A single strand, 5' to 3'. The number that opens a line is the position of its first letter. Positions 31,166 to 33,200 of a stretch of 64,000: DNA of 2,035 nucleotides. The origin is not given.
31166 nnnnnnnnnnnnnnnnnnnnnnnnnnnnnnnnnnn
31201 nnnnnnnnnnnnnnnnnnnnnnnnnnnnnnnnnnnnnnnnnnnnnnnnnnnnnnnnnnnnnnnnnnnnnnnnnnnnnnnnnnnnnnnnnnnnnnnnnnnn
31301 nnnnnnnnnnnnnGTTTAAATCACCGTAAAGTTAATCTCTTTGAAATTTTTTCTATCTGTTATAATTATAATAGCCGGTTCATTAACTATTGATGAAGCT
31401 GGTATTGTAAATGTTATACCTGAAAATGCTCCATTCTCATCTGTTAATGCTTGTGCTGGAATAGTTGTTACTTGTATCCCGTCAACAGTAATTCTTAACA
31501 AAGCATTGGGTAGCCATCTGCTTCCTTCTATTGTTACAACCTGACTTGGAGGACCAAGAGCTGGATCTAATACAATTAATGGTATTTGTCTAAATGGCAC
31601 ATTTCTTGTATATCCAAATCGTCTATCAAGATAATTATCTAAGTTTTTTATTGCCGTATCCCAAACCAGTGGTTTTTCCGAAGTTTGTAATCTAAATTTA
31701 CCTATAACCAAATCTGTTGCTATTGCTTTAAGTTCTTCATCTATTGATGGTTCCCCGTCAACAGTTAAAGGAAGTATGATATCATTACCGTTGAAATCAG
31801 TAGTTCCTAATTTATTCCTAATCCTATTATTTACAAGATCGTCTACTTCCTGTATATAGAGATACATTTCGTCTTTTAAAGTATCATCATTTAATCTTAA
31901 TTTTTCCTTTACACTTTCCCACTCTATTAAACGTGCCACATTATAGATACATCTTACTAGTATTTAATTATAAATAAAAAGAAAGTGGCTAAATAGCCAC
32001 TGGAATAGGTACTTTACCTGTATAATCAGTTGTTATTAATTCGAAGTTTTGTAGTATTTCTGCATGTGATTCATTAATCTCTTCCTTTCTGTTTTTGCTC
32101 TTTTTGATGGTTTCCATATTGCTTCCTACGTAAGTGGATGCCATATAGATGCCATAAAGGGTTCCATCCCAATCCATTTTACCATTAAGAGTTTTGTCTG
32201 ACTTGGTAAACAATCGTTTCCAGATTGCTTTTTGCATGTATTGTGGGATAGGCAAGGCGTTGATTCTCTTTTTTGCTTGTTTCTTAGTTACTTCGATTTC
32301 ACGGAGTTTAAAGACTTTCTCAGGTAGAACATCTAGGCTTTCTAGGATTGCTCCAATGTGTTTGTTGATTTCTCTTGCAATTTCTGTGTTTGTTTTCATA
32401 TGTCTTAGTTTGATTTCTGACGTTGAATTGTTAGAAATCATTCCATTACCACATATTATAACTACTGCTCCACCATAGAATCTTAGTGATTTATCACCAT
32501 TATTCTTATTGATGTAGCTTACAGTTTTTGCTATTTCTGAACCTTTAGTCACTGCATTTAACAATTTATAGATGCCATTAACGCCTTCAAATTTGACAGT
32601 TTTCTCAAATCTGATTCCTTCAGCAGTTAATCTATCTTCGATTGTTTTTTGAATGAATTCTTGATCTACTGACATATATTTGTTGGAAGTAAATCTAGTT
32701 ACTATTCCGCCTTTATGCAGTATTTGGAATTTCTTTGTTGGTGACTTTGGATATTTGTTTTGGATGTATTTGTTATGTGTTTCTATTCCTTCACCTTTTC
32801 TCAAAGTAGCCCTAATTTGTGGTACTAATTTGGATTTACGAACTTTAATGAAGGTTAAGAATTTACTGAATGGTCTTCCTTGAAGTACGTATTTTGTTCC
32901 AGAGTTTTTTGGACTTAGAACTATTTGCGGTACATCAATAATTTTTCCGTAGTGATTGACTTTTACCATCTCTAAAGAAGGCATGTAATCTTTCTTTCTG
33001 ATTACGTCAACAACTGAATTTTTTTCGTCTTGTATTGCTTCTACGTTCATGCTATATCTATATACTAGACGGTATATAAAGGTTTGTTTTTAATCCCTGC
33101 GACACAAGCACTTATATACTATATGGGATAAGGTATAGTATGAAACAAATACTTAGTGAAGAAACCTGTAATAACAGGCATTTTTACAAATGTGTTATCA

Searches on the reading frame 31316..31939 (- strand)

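Call 22: search_protein_families(library=pfam, proteins=[window:31316-31939:-], max_evalue=0.01)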
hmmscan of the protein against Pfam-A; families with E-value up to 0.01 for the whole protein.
window:31316-31939:- (207 aa): 1 family
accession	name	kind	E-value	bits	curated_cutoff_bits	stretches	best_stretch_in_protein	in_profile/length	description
PF05135.19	Phage_connect_1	-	0.0024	18.6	21.2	1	8-84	5-67/101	Phage gp6-like head-tail connector protein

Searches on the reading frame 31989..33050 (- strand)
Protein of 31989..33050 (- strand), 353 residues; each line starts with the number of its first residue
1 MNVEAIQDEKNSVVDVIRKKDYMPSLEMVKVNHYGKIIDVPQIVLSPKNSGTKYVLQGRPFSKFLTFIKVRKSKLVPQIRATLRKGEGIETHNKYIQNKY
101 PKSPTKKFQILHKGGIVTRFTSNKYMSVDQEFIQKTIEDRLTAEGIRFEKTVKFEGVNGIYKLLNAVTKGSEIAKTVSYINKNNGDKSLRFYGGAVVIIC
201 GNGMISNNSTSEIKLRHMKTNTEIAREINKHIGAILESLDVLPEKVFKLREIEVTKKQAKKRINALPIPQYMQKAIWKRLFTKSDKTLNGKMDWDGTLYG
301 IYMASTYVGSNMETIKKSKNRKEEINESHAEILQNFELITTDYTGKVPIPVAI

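Call 22: search_protein_families(library=pfam, proteins=[window:31989-33050:-], max_evalue=0.01)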
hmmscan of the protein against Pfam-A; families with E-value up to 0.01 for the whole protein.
window:31989-33050:- (353 aa): 1 family
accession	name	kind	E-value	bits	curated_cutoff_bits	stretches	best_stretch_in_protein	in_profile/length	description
PF06067.16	DUF932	-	4.4e-11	43.4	23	1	167-319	56-216/227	Domain of unknown function (DUF932)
